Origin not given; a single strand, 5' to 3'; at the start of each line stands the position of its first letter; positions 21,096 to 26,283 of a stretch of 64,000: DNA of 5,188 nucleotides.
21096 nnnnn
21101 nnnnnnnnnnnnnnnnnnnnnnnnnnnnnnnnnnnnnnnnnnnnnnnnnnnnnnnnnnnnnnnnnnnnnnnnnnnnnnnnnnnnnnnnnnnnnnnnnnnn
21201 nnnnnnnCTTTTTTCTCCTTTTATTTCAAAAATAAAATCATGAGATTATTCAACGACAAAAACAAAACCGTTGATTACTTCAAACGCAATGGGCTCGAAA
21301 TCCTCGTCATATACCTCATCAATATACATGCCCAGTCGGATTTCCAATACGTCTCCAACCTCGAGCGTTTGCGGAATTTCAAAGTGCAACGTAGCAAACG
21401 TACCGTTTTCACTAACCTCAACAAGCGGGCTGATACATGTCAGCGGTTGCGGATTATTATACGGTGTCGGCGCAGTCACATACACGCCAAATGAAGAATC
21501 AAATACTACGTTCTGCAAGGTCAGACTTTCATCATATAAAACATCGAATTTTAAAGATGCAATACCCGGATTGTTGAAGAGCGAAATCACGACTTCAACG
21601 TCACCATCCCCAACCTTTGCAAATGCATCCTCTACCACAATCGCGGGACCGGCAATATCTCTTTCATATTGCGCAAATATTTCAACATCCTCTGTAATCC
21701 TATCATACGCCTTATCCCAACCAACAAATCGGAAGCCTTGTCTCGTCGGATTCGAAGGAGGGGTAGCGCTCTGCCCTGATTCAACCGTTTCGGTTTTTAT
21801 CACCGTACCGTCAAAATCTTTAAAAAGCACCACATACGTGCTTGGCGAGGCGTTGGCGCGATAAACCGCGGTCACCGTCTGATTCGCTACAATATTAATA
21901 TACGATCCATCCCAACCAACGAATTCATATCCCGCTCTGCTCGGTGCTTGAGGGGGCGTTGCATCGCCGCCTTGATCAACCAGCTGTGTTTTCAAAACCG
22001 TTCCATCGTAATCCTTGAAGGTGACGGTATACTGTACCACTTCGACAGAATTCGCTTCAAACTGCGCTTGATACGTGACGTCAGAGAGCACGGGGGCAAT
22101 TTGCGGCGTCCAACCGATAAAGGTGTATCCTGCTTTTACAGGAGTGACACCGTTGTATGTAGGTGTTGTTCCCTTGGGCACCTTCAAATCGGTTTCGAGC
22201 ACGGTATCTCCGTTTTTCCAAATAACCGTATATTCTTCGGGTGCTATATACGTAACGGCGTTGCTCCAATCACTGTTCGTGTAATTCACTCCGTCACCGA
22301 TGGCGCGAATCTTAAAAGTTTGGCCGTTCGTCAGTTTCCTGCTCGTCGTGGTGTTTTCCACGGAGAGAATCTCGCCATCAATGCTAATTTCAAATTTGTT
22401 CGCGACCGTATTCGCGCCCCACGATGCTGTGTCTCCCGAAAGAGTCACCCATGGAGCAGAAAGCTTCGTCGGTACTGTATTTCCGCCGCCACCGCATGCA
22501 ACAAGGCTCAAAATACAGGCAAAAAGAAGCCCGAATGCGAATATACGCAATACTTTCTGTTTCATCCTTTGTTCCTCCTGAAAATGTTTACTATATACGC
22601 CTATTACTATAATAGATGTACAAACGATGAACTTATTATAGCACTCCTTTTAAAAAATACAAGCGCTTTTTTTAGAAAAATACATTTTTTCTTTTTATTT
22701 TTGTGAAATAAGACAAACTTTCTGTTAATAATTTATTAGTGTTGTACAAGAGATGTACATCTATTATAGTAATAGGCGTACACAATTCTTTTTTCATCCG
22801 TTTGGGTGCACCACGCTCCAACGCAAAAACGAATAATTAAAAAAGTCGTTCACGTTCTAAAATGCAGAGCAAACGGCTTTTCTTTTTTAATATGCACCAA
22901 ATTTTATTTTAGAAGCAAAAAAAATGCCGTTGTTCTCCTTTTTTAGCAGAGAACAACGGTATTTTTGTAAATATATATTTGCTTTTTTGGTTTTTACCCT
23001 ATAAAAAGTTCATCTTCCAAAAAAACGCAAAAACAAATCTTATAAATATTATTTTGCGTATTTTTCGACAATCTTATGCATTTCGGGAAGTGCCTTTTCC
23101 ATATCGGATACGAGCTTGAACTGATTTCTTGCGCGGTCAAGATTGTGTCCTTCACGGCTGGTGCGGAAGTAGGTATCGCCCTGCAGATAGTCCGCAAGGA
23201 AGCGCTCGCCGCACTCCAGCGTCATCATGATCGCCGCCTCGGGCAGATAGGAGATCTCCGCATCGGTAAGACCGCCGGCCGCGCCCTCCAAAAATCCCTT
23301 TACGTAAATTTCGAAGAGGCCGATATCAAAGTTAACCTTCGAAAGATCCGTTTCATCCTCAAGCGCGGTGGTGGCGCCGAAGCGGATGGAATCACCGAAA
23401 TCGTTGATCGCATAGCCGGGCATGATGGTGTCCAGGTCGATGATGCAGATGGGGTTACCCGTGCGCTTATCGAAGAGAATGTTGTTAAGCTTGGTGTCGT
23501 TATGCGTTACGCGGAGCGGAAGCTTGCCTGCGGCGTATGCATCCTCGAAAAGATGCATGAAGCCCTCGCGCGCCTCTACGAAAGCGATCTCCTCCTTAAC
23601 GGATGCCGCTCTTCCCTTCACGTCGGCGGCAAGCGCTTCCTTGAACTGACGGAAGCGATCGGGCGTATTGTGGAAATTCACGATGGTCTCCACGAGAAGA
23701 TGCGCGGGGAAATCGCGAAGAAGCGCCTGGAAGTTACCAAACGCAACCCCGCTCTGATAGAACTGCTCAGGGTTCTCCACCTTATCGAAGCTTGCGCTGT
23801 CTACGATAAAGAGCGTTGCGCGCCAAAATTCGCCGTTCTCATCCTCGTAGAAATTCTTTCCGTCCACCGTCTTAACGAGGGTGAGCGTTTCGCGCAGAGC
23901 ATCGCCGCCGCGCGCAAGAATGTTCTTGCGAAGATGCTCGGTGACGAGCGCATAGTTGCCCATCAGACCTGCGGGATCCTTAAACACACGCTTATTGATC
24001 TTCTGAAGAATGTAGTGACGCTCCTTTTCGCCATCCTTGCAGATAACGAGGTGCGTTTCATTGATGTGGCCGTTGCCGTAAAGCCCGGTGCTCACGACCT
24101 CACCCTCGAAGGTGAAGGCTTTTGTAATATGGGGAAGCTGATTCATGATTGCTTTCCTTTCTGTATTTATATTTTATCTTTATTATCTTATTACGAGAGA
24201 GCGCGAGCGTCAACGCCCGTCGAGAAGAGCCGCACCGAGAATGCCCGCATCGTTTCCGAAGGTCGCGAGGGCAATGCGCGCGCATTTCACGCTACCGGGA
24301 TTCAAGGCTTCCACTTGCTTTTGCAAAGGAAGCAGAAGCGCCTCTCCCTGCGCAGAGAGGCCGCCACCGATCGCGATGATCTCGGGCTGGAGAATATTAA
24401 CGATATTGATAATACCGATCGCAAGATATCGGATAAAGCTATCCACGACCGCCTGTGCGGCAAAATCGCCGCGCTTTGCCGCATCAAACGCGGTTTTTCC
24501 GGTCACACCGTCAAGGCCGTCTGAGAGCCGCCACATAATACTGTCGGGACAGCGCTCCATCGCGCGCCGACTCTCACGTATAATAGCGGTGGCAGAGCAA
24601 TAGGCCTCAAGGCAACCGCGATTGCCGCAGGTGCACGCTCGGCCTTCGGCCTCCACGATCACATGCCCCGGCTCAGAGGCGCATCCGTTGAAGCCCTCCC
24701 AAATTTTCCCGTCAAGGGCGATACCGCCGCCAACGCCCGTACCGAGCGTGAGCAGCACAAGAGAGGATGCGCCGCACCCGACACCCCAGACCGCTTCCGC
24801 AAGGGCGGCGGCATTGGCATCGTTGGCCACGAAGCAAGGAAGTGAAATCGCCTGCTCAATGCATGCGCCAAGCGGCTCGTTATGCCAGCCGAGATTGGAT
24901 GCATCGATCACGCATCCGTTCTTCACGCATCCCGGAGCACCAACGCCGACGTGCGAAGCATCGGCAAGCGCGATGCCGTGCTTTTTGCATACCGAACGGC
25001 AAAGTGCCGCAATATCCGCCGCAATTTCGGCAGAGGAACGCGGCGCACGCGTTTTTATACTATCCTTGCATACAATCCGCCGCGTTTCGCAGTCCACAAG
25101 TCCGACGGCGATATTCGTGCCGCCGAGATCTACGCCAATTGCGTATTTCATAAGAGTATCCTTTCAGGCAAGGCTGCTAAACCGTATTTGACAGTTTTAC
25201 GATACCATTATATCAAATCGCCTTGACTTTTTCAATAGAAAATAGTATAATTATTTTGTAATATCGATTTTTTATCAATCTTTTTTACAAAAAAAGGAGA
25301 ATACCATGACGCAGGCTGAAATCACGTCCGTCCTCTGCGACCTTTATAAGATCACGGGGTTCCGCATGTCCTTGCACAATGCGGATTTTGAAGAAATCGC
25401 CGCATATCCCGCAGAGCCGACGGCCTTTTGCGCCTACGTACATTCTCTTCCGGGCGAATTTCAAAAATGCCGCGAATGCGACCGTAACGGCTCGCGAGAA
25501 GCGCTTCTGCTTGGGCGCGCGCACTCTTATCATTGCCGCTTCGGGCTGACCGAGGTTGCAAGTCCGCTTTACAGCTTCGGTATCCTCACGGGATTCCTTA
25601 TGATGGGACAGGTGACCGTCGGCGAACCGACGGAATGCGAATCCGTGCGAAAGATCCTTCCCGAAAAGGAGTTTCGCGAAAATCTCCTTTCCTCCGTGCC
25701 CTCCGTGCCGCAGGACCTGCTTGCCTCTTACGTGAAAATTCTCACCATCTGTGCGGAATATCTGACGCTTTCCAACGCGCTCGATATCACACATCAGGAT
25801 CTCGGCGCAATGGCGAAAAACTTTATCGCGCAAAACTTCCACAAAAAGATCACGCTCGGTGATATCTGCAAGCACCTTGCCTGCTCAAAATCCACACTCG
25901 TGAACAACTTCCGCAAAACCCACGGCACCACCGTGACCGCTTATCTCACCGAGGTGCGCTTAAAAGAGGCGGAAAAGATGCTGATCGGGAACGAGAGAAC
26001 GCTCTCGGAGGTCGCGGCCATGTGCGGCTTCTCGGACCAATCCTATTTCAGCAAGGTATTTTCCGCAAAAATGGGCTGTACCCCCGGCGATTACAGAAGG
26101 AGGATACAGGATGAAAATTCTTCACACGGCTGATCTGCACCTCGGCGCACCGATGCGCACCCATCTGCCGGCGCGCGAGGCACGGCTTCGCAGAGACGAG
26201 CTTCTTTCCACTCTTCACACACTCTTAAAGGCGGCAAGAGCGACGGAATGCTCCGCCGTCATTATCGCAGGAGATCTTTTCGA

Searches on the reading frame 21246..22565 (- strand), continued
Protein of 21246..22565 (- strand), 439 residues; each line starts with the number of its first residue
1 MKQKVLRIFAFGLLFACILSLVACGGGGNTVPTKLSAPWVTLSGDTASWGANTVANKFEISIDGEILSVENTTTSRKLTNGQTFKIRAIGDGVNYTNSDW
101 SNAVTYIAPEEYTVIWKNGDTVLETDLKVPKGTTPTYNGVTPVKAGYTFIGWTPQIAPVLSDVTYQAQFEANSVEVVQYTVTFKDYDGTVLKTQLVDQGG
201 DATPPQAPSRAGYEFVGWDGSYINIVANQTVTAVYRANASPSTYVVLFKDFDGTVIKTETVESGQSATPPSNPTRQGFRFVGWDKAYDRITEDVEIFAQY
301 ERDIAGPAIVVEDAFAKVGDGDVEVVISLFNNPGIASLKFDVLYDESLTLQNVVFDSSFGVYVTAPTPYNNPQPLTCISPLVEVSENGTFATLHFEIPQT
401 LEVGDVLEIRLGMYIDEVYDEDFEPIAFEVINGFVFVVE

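Call 64: search_solved_structures(query=P0121, max_evalue=0.001)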
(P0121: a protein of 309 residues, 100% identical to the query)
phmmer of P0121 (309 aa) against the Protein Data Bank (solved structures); distinct sequences matched with E-value up to 0.001: 18.
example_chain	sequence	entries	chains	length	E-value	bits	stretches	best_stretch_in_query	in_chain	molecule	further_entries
6en0_A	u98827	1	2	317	9.6e-18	67.7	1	139-305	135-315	Int protein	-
6emy_A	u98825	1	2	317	1.3e-17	67.2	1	139-305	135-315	Int protein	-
6emz_A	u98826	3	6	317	2.5e-17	66.3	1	139-305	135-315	Int protein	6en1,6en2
3nkh_A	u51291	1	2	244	4.7e-16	62.1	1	145-307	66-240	Integrase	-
5hxy_A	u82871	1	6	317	1.4e-09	40.9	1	117-293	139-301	Tyrosine recombinase XerA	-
4a8e_A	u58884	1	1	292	3.2e-09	39.7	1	69-304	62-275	PROBABLE TYROSINE RECOMBINASE XERC-LIKE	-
5c6k_A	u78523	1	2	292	9.3e-08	34.9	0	236-300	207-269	Integrase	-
9i5v_14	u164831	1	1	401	2.4e-07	33.5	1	73-303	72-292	Ribosome-associated translation inhibitor RaiA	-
2kkp_A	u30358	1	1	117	2.8e-07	33.3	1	4-108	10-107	Phage integrase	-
2kd1_A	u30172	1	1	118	6.4e-07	32.2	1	2-115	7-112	DNA integration/recombination/invertion protein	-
2a3v_A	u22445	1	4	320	1.6e-06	30.8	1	253-301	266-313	site-specific recombinase IntI4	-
1a0p_A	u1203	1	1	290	5e-06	29.2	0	246-299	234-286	SITE-SPECIFIC RECOMBINASE XERD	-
5dcf_A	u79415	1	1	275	1.3e-05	27.8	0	246-300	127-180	Tyrosine recombinase XerD,DNA translocase FtsK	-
5dor_A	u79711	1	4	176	0.0001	24.9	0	236-300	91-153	Integrase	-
1aih_A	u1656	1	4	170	0.00014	24.5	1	240-299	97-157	HP1 INTEGRASE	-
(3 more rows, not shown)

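Call 65: search_protein_families(library=ncbifam, proteins=[P0121, window:21246-22565:-], max_evalue=0.001)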
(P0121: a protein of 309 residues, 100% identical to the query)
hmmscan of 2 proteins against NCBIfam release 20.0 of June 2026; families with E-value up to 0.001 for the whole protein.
P0121 (309 aa): 12 families
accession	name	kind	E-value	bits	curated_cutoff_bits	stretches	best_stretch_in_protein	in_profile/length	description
NF040815.2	recomb_XerA_Arch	equivalog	1e-27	97.4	220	2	194-301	152-262/263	site-specific tyrosine recombinase/integron integrase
TIGR02224.1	recomb_XerC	equivalog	1e-19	71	335.15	1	21-303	15-287/295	tyrosine recombinase XerC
TIGR02225.1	recomb_XerD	equivalog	2.4e-16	59.9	329.6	1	18-301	12-282/290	site-specific tyrosine recombinase XerD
TIGR02249.1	integrase_gron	subfamily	6.8e-15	55.2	265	1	236-305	243-312/315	integron integrase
NF001399.0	PRK00283.1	subfamily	1.7e-14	53.8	279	1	24-303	27-293/300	tyrosine recombinase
NF003462.0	PRK05084.1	equivalog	4.8e-11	42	267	1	141-306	202-357/360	tyrosine recombinase XerS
NF002685.0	PRK02436.1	equivalog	1.4e-10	41.4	178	1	193-291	150-244/245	site-specific tyrosine recombinase XerD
NF011946.0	PRK15417.1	equivalog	4e-10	39.4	435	1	233-292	255-314/337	integron integrase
NF002331.0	PRK01287.1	subfamily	6.4e-10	38.5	371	1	6-286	29-306/365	site-specific tyrosine recombinase XerC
NF007371.0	PRK09871.1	subfamily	1.7e-05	24.5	222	0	134-172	25-64/198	tyrosine-type DNA invertase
NF007370.0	PRK09870.1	subfamily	0.0002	21.1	221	1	140-286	38-173/200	tyrosine-type DNA invertase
NF040693.1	recomb_GmtY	equivalog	0.00045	19.6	340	0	227-284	362-424/441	gamma-mobile-trio recombinase GmtY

window:21246-22565:- (439 aa): 2 families
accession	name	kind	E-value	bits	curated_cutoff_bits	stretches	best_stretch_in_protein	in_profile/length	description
TIGR02543.1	List_Bact_rpt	repeat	4e-10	39.9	20.95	0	142-153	1-12/44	TIGR02543 family repeat protein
NF033189.1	internalin_A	exception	1.7e-07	30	1600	1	139-287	521-675/799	class 1 internalin InlA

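Call 77: find_encoding_contigs(protein=P0176, flank=3000, max_places=3)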
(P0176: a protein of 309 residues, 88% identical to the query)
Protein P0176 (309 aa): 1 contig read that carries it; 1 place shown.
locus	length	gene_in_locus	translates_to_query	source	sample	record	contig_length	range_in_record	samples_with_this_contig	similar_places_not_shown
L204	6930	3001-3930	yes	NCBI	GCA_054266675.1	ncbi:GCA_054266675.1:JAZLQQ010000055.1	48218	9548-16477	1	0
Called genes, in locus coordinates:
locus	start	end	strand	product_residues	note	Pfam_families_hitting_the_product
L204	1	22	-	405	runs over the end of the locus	PF01381:HTH_3, PF12844:HTH_19, PF13560:HTH_31 (faint), PF00294:PfkB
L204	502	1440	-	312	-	PF01381:HTH_3, PF04545:Sigma70_r4 (faint), PF12844:HTH_19 (weak), PF13443:HTH_26 (weak), PF13560:HTH_31, PF00542:Ribosomal_L12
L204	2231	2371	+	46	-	PF14198:TnpV (weak)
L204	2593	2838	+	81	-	PF20648:DUF6809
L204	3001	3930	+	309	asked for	PF14659:Phage_int_SAM_3, PF00589:Phage_integrase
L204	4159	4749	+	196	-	PF13431:TPR_17 (faint), PF13432:TPR_16 (faint), PF14559:TPR_19 (faint), PF00515:TPR_1 (weak)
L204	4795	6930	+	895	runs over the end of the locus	PF01935:DUF87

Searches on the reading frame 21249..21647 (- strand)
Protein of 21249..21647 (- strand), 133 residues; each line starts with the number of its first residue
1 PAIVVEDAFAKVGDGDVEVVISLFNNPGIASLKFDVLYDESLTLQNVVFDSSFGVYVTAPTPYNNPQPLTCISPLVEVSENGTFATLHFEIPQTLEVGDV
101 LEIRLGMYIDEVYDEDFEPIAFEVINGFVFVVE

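Call 72: search_protein_families(library=pfam, proteins=[window:21249-21647:-], max_evalue=1)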
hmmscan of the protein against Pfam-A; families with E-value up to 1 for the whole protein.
seq(133 aa): 1 family
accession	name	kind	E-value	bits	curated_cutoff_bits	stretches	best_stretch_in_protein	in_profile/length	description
PF00963.24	Cohesin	-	0.0023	18.6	24.1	1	3-98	3-108/139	Cohesin domain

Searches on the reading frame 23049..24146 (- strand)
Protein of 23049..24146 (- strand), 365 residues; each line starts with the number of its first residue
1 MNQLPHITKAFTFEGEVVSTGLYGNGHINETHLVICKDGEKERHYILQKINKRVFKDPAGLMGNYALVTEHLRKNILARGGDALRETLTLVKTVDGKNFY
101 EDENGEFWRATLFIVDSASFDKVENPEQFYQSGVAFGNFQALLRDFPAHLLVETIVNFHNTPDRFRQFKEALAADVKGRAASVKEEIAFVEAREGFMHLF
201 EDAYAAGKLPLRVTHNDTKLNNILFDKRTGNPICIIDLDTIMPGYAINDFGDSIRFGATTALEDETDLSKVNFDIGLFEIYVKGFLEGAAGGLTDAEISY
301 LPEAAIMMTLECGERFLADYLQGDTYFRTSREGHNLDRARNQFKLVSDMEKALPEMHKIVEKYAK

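Call 14: find_encoding_contigs(protein=window:23049-24146:-, flank=6000, max_places=10)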
Protein window:23049-24146:- (365 aa): no gene with exactly this product is on record in the collection.

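Call 26: search_protein_families(library=pfam, proteins=[window:23049-24146:-], max_evalue=0.001)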
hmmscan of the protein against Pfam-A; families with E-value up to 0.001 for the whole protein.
window:23049-24146:- (365 aa): 1 family
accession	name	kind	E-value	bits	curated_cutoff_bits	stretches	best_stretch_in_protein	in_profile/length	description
PF01636.29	APH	-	1.3e-11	45.2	23.2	1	119-260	82-215/239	Phosphotransferase enzyme family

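Call 65: search_protein_families(library=ncbifam, proteins=[window:23049-24146:-], max_evalue=0.001)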
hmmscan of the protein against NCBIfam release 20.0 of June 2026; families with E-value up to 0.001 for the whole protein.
window:23049-24146:- (365 aa): 0 families

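Call 78: search_solved_structures(query=window:23049-24146:-, max_evalue=0.001)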
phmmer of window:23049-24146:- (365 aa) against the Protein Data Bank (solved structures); distinct sequences matched with E-value up to 0.001: 3.
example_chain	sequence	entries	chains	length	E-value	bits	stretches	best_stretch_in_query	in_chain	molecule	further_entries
4wh1_A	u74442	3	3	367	1.4e-93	316.7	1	7-360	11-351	N-acetylhexosamine 1-kinase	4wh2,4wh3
4ocj_A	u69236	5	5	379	1.6e-93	316.5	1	7-360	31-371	N-acetylhexosamine 1-phosphate kinase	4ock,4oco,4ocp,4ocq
4ocu_A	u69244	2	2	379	5.7e-92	311.4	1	7-360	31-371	N-acetylhexosamine 1-phosphate kinase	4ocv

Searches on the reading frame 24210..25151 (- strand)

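Call 26: search_protein_families(library=pfam, proteins=[window:24210-25151:-], max_evalue=0.001)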
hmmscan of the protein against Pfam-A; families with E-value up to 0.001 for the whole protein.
window:24210-25151:- (313 aa): 1 family
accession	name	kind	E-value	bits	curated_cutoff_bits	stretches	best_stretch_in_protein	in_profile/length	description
PF00480.26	ROK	-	7.7e-65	219.7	22.9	1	5-310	2-290/294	ROK family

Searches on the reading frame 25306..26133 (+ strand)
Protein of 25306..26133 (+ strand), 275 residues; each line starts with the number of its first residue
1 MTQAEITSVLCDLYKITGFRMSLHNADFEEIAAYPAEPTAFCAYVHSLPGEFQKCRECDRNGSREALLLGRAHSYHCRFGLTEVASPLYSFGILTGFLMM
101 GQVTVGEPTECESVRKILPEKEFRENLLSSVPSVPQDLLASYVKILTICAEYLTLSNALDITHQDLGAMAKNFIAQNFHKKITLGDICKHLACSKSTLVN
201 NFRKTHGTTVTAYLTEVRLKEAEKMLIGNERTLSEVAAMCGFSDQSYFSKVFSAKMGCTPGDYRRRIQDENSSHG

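Call 26: search_protein_families(library=pfam, proteins=[window:25306-26133:+], max_evalue=0.001)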
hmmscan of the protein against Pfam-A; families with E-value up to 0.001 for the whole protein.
window:25306-26133:+ (275 aa): 3 families
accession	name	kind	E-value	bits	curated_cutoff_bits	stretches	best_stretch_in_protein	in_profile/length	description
PF10114.15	PocR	-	8.6e-26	91.1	23.9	1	4-155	6-159/162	Sensory domain found in PocR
PF12833.13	HTH_18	-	3.2e-23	82.3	33.6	1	187-266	1-80/80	Helix-turn-helix domain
PF00165.29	HTH_AraC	-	2.3e-20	72.7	26.6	2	231-265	9-42/42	Bacterial regulatory helix-turn-helix proteins, AraC family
